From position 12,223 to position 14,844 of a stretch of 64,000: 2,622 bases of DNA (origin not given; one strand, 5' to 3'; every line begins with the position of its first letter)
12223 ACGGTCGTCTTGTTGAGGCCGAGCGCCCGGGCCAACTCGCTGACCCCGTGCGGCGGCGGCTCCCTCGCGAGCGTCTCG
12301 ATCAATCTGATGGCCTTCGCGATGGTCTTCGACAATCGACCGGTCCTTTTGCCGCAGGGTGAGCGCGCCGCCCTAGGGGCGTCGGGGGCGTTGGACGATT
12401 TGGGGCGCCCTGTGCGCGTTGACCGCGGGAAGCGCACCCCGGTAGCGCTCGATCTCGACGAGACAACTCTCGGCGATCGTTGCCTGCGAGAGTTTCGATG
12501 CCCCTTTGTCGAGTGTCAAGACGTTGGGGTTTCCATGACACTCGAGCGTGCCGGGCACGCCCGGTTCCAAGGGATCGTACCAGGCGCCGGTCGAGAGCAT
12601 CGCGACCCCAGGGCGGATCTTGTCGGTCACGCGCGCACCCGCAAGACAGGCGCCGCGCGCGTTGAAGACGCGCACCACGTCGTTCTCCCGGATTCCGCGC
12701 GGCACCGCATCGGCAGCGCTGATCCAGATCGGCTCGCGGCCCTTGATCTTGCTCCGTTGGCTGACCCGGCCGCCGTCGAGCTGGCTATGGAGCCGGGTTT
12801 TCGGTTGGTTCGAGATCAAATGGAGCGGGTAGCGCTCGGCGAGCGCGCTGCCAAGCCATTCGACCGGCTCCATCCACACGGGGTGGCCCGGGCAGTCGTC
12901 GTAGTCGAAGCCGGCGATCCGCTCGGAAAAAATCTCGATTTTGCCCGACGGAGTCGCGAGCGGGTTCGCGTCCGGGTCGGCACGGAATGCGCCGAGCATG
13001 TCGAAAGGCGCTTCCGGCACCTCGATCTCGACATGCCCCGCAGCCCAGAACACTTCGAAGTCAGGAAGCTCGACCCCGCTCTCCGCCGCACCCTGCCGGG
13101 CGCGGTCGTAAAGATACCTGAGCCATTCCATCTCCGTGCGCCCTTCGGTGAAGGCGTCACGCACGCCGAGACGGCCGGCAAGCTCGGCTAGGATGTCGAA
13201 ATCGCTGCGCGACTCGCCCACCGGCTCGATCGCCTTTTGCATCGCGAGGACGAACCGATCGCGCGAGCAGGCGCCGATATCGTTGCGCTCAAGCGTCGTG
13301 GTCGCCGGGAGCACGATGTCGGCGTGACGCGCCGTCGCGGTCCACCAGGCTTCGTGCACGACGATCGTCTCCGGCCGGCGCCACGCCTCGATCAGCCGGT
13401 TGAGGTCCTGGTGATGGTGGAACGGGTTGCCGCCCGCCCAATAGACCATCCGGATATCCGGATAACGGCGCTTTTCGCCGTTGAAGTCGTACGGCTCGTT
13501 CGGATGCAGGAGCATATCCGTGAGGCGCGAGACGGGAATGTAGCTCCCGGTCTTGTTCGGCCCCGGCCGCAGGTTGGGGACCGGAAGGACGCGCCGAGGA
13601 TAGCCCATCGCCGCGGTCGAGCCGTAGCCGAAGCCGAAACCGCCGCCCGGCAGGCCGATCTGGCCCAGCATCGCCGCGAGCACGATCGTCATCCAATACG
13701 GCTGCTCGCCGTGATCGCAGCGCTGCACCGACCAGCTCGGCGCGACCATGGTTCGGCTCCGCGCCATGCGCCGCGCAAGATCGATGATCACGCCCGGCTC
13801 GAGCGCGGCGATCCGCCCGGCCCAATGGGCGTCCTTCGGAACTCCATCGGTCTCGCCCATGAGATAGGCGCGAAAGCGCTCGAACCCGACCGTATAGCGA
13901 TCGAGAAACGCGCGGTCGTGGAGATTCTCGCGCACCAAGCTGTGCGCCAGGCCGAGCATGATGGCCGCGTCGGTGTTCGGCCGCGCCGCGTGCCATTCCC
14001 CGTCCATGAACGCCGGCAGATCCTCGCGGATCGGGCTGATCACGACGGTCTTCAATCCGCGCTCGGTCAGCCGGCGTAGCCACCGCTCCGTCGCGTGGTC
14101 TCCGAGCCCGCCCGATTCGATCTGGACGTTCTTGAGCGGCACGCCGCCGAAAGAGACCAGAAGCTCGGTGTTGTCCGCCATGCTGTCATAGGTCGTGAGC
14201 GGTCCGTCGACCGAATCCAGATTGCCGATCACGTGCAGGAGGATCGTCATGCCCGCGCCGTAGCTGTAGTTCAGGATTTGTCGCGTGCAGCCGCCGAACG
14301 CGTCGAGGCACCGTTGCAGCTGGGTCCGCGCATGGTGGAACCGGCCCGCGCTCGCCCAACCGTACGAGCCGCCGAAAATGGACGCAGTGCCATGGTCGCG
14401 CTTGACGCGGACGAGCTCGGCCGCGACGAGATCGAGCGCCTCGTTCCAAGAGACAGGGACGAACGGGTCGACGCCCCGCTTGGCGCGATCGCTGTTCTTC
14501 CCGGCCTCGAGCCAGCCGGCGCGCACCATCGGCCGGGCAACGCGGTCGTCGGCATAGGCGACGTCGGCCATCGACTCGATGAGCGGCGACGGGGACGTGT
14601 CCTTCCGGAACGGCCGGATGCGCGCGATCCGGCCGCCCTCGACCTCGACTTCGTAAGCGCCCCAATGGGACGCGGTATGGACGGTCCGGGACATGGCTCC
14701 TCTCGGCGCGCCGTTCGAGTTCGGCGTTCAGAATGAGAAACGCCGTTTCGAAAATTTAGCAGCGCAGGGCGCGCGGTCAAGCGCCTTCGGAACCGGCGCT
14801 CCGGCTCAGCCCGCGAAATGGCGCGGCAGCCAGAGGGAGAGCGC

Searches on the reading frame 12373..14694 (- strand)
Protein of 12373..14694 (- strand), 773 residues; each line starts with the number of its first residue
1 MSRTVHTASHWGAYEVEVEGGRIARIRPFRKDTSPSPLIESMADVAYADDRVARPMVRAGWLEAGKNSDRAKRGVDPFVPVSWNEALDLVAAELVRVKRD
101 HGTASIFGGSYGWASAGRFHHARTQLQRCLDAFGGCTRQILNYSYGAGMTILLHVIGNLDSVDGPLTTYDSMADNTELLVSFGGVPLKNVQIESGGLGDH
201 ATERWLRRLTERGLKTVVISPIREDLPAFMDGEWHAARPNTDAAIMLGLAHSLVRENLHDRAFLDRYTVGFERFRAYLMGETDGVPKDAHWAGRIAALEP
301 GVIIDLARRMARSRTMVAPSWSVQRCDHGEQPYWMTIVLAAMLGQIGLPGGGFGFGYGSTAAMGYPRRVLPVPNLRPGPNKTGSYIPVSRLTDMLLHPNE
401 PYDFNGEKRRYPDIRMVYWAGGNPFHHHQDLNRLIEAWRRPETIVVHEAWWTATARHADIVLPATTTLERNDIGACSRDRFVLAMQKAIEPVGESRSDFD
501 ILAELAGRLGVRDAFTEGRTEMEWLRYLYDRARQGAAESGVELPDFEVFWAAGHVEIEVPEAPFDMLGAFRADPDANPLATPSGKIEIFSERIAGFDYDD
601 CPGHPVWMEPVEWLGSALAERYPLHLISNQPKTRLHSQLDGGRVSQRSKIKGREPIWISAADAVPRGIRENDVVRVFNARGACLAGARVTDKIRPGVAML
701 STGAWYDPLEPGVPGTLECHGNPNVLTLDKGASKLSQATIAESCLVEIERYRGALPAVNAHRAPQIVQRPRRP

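Call 11: search_protein_families(library=ncbifam, proteins=[window:12373-14694:-], max_evalue=0.00001)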
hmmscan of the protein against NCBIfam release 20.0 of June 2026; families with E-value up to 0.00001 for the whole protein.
window:12373-14694:- (773 aa): 19 families
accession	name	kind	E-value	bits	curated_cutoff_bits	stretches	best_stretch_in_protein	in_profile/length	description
TIGR00509.1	bisC_fam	subfamily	0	1030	1017.55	1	8-767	1-770/772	molybdopterin guanine dinucleotide-containing S/N-oxide reductase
NF011682.0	PRK15102.1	equivalog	3.8e-234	779.5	909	1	4-767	46-826/829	trimethylamine-N-oxide reductase TorA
TIGR02164.1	torA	equivalog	1.1e-222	741.7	1465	1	5-765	43-820/824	trimethylamine-N-oxide reductase TorA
TIGR02166.1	dmsA_ynfE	subfamily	9.3e-115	384.4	777.7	1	42-750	95-793/794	DMSO/selenate family reductase complex A subunit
NF011566.1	PRK14990.1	exception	7.2e-84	282.3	1600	1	41-750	109-813/814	dimethylsulfoxide reductase subunit A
NF041885.1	selenate_YnfE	exception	7e-79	265.6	1675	1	71-750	117-804/805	selenate/tellurate reductase subunit YnfE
NF041884.1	selenate_YnfF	exception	3.4e-73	246.8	1650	1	71-750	114-797/798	selenate/tellurate reductase subunit YnfF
TIGR01591.1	Fdh-alpha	equivalog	1.4e-39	135.7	666.25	1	208-516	179-483/672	formate dehydrogenase subunit alpha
NF012032.0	PRK15488.1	equivalog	6.5e-37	126.9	694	2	46-351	93-360/759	thiosulfate reductase PhsA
TIGR03479.1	DMSO_red_II_alp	subfamily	8.4e-30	103.5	984.75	2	294-512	405-646/913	molybdopterin-dependent oxidoreductase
TIGR01580.1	narG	equivalog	1e-17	63.1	1084.15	0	452-507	776-831/1235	nitrate reductase subunit alpha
NF047855.1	AssmNtatRedNasC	equivalog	2e-17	62.8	1100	1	412-516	408-511/708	assimilatory nitrate reductase catalytic subunit NasC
TIGR01706.1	NAPA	equivalog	1.1e-14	53.8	930.55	1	292-518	343-580/830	periplasmic nitrate reductase subunit alpha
NF010055.0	PRK13532.1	equivalog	1.3e-14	53.4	904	1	414-519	475-581/830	nitrate reductase catalytic subunit NapA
NF041783.2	mnquin_red_QrcB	equivalog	3.2e-12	45.5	440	0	405-511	397-505/695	menaquinone reductase molybdopterin-binding-like subunit QrcB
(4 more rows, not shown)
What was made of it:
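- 12373..14694 (-): Cytoplasmic BisC-family molybdopterin S/N-oxide reductase (773 aa), 37 nt upstream of the IclR gene. TIGR00509 bisC_fam scores 1030 bits against a cut-off of 1017.55 (call 11).
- On BisC family (biotin/methionine sulfoxide reductase type; TIGR00509): 1030 vs 1017.55 (call 11).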

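Call 48: search_solved_structures(query=window:12373-14694:-, max_evalue=1e-100)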
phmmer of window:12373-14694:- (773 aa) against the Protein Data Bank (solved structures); distinct sequences matched with E-value up to 1e-100: 9.
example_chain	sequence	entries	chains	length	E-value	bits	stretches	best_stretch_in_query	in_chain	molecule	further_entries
1dms_A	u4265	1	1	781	5.9e-220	735.8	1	3-765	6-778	DMSO REDUCTASE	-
1e18_A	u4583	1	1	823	1.1e-219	734.8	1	3-765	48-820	DMSO REDUCTASE.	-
1e60_A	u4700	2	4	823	2e-219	734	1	3-765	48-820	Dimethyl sulfoxide/trimethylamine N-oxide reductase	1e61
4dmr_A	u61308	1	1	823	2.5e-219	733.7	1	3-765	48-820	DMSO REDUCTASE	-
1eu1_A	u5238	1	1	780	2.5e-219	733.7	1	5-762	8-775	DIMETHYL SULFOXIDE REDUCTASE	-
1dmr_A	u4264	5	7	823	4.8e-219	732.7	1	3-765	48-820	DMSO REDUCTASE | Dimethyl sulfoxide/trimethylamine N-oxide reductase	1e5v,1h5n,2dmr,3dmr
7l5i_A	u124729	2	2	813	6.1e-199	666.3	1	3-766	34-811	Trimethylamine-N-oxide reductase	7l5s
9h4t_A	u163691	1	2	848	1.9e-192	644.8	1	5-764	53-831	Trimethylamine-N-oxide reductase 1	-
1tmo_A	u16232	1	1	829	1.3e-178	599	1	6-764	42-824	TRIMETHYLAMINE N-OXIDE REDUCTASE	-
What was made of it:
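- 12373..14694 (-): The alignment to DMSO reductase precursors starts after their signal peptides (query residue 3 = residue 48), so the protein has no Tat signal (call 48).
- On BisC family (biotin/methionine sulfoxide reductase type; TIGR00509): The alignment to DorA/TorA precursors begins after their signal peptides (call 48).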
